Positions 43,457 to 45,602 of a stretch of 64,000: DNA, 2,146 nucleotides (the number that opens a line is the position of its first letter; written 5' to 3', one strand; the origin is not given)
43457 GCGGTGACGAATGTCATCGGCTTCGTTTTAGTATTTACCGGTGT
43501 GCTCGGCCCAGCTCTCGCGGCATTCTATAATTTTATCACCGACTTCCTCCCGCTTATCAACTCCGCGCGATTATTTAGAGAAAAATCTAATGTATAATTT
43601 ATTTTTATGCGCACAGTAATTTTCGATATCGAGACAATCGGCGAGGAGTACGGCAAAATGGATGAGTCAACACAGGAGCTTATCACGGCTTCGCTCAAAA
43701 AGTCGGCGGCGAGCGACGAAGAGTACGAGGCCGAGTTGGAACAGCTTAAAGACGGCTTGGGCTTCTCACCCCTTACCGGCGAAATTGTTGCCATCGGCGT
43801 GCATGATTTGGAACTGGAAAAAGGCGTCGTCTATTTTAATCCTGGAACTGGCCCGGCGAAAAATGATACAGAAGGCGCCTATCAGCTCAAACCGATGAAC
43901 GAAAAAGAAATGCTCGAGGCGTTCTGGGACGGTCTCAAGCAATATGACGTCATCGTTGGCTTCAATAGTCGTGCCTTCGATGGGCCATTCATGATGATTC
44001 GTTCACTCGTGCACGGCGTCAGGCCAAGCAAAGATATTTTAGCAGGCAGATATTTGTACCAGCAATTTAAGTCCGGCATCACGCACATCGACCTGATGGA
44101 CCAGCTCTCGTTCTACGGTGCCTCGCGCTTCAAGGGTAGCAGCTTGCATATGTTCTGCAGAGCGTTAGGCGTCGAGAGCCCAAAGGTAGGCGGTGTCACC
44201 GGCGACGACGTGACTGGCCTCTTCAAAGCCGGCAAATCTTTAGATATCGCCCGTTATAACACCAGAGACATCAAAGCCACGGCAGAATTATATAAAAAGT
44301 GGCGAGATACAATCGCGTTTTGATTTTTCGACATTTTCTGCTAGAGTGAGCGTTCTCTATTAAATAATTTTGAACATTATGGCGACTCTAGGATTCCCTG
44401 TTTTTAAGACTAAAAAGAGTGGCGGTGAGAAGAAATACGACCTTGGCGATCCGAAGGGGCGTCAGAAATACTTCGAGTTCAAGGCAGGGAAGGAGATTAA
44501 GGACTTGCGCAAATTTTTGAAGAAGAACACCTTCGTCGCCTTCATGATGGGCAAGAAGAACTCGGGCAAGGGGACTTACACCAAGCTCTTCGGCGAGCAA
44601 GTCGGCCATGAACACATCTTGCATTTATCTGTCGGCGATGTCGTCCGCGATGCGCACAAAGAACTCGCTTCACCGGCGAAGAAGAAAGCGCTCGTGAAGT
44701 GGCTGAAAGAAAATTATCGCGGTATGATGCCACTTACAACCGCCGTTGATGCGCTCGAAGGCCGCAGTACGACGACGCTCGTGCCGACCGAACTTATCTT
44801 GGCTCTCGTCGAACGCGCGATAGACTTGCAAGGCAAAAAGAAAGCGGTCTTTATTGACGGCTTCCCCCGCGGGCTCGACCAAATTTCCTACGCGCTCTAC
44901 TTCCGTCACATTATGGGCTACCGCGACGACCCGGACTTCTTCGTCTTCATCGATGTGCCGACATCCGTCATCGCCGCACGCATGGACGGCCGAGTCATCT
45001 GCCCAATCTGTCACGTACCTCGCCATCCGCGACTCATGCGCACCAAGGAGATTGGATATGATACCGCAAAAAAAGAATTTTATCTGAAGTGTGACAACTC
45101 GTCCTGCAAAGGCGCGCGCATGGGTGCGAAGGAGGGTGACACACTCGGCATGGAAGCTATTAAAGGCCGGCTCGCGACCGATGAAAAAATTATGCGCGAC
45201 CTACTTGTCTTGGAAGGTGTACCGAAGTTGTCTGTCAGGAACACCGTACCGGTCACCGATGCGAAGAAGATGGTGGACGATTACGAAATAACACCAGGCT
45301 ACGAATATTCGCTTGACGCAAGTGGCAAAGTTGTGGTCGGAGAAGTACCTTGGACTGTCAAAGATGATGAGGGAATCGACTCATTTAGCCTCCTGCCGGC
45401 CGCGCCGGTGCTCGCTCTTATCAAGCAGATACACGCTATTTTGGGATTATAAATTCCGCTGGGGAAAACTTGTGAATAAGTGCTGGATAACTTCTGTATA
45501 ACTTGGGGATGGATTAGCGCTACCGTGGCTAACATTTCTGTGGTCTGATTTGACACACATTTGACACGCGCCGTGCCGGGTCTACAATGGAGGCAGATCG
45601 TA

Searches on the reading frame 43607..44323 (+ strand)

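Call 86: search_protein_families(library=pfam, proteins=[window:43607-44323:+], max_evalue=0.0001)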
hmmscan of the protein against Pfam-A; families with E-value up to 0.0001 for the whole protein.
window:43607-44323:+ (238 aa): 3 families
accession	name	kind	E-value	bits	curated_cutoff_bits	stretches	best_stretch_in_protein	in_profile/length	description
PF10108.15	DNA_pol_B_exo2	-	4.2e-19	69.5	24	1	97-232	35-173/213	Predicted 3'-5' exonuclease related to the exonuclease domain of PolB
PF13482.12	RNase_H_2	-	3.3e-09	37.4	22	1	93-232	38-164/165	RNase_H superfamily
PF03104.25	DNA_pol_B_exo1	-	3.3e-06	27.1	23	1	6-133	69-179/242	DNA polymerase family B, exonuclease domain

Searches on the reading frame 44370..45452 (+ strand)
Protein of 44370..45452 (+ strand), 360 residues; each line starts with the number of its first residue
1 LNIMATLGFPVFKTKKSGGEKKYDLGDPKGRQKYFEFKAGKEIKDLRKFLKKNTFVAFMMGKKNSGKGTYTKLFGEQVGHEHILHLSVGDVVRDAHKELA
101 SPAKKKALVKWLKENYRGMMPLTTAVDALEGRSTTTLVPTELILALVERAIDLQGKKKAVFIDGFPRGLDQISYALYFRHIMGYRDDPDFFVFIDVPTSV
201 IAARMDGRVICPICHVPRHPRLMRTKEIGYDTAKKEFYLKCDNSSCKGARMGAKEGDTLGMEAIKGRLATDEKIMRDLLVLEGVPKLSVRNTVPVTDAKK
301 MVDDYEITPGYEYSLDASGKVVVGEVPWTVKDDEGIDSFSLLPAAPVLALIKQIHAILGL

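Call 86: search_protein_families(library=pfam, proteins=[window:44370-45452:+], max_evalue=0.0001)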
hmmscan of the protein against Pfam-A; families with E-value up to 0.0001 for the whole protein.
window:44370-45452:+ (360 aa): 2 families
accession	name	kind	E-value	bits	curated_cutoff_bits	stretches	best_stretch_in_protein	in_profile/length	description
PF00406.28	ADK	-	2.7e-12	47.5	26.8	1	135-274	52-138/151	Adenylate kinase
PF13207.12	AAA_17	-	1e-08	36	27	1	65-205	6-119/136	AAA domain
